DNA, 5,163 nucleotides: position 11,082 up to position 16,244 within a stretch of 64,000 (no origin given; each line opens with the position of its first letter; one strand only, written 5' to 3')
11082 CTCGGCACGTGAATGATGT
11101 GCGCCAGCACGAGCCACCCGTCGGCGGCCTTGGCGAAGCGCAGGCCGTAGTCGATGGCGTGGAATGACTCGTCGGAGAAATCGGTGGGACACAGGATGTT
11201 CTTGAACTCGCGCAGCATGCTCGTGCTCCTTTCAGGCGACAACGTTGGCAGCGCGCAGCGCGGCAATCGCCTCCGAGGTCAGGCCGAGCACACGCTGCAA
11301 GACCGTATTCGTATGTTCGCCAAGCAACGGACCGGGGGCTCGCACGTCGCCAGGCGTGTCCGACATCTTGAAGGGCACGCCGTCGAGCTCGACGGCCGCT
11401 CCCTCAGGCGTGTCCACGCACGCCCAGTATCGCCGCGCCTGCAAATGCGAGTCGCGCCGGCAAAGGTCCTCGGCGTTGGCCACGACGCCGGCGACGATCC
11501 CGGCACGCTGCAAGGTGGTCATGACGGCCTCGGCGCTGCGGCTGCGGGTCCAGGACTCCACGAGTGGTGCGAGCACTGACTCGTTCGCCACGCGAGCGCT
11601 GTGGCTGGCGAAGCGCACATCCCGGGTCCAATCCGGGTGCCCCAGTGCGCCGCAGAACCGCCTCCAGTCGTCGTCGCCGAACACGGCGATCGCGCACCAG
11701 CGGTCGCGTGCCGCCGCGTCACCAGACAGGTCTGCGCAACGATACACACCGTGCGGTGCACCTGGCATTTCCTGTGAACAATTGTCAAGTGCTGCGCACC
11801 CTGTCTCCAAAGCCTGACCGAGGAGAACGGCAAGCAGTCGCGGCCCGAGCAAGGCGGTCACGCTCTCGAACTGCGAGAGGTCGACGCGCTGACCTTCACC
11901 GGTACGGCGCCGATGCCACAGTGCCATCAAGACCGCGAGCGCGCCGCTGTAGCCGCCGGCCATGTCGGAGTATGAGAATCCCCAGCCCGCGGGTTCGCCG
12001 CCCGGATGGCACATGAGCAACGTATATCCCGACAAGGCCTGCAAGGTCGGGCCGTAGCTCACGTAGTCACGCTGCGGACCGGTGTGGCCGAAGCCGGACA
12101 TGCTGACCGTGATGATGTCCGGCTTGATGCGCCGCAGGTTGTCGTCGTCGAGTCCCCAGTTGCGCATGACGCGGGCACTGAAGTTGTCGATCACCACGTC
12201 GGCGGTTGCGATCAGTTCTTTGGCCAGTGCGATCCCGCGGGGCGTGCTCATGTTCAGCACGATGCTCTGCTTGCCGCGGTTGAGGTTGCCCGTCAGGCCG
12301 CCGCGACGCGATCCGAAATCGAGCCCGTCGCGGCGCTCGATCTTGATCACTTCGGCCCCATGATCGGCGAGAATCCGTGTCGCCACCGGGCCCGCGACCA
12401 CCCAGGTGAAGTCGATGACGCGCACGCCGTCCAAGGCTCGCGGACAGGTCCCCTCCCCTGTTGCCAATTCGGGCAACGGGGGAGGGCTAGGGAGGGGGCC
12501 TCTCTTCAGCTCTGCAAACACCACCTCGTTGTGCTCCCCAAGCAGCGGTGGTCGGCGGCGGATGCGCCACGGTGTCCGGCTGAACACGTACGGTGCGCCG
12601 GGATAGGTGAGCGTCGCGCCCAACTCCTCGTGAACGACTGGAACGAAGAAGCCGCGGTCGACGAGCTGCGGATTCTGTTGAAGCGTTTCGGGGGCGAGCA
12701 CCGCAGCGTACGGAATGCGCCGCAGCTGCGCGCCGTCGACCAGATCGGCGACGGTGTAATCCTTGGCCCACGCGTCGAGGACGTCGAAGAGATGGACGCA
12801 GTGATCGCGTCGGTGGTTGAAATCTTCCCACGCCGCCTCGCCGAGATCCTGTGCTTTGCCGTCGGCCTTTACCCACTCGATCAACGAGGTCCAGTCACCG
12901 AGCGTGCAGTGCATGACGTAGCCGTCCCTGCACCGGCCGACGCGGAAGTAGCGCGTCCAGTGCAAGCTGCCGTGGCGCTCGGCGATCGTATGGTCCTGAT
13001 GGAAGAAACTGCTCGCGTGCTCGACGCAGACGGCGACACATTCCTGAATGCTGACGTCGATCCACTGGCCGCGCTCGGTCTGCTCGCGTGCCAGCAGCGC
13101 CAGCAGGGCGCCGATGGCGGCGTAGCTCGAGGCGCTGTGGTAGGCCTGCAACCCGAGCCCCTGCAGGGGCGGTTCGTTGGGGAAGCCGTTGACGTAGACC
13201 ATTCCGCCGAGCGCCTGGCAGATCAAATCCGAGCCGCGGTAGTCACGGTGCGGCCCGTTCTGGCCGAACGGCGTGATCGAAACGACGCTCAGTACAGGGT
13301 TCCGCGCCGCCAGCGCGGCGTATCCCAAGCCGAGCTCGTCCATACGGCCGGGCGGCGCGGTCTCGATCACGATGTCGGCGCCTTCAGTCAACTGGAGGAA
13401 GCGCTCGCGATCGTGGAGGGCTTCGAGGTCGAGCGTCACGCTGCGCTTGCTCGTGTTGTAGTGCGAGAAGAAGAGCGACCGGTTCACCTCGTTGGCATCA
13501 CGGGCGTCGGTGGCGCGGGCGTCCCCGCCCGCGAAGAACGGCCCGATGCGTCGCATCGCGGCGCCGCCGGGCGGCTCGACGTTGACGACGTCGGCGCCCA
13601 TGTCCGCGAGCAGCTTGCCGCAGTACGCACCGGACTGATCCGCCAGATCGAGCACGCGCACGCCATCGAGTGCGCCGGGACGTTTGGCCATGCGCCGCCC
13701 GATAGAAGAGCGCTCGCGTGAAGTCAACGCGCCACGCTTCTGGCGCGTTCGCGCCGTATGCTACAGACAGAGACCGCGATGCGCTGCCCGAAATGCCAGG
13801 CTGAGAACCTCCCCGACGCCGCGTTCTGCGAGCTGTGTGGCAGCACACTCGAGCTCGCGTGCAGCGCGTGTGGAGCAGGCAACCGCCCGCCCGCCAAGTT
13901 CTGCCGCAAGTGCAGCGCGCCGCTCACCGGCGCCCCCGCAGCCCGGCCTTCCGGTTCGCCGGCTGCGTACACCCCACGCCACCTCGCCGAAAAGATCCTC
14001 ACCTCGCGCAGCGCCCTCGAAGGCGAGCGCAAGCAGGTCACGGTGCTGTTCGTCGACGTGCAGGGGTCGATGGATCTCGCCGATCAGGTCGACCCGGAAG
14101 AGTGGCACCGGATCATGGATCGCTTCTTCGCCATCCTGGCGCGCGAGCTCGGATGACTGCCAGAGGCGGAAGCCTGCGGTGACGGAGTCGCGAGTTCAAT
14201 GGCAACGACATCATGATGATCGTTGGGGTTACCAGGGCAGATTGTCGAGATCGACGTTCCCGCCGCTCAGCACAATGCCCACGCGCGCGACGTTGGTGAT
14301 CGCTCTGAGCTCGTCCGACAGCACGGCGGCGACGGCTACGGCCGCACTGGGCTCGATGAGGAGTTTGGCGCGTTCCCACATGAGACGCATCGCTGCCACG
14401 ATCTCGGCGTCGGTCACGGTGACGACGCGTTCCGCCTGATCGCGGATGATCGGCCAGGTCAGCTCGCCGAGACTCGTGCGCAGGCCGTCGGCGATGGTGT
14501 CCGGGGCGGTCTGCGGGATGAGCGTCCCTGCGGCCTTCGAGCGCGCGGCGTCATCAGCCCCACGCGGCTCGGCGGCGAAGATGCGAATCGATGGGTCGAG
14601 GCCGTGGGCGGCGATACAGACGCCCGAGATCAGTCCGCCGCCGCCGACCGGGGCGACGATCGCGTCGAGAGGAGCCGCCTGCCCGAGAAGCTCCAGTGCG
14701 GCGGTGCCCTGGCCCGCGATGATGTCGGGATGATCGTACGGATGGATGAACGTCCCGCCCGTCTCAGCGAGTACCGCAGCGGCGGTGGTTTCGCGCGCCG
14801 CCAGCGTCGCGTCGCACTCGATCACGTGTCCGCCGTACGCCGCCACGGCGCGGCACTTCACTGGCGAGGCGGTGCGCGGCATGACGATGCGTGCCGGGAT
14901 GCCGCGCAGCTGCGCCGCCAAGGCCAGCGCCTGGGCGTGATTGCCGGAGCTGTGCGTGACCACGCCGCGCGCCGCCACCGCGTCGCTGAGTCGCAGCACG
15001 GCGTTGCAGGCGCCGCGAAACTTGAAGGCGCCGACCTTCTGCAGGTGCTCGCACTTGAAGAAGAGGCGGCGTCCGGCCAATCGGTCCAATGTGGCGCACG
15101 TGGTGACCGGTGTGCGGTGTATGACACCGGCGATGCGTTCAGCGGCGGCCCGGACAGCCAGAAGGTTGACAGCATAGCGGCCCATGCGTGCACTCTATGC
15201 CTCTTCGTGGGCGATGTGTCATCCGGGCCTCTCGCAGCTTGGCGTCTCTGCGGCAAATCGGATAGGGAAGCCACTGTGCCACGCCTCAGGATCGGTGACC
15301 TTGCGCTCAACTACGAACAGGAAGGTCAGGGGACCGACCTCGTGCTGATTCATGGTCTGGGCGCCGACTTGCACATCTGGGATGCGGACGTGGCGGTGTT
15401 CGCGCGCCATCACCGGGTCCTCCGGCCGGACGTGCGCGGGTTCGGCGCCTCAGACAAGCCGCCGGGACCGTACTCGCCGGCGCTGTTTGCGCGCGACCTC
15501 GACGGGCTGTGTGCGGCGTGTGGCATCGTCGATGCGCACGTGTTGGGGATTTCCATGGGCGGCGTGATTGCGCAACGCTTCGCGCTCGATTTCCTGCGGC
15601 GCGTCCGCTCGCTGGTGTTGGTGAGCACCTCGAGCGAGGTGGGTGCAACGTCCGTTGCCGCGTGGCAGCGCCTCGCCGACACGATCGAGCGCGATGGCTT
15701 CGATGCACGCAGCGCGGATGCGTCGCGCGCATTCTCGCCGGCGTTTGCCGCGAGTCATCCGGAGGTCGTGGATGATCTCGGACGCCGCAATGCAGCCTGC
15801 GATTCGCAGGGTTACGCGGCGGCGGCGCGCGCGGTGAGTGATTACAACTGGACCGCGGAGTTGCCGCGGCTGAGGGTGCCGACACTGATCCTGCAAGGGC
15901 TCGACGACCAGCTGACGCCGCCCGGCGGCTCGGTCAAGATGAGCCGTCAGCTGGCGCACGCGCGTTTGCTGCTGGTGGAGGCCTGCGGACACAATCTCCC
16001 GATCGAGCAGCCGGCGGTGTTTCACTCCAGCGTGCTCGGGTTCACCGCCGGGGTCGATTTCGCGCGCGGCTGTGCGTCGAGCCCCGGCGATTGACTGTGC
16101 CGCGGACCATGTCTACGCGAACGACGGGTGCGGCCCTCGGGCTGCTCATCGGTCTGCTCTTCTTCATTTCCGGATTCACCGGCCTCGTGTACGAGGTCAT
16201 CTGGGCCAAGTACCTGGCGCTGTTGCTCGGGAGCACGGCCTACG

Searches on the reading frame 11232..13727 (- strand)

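Call 15: search_protein_families(library=pfam, proteins=[window:11232-13727:-], max_evalue=0.001)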
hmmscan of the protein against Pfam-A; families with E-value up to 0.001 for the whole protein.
window:11232-13727:- (831 aa): 1 family
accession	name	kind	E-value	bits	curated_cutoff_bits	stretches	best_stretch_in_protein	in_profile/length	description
PF02515.22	CoA_transf_3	-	6.8e-184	611.6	23.3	2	432-806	1-366/366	CoA-transferase family III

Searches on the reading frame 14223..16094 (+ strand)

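Call 15: search_protein_families(library=pfam, proteins=[window:14223-16094:+], max_evalue=0.001)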
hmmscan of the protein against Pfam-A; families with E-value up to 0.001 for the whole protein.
window:14223-16094:+ (623 aa): 5 families
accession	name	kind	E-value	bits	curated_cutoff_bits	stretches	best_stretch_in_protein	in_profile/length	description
PF00561.26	Abhydrolase_1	-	1.3e-30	107.3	25.8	1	373-596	3-244/245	alpha/beta hydrolase fold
PF12697.13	Abhydrolase_6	-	7.3e-21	76.3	26.3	1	373-600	1-214/217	Alpha/beta hydrolase family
PF12146.15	Hydrolase_4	-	4e-16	59.5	27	1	373-596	7-238/239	Serine aminopeptidase, S33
PF03096.20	Ndr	-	2e-05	23.9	23.3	1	440-612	103-280/283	Ndr family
PF08386.16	Abhydrolase_4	-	0.00021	21.8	21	1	551-593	34-76/103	TAP-like protein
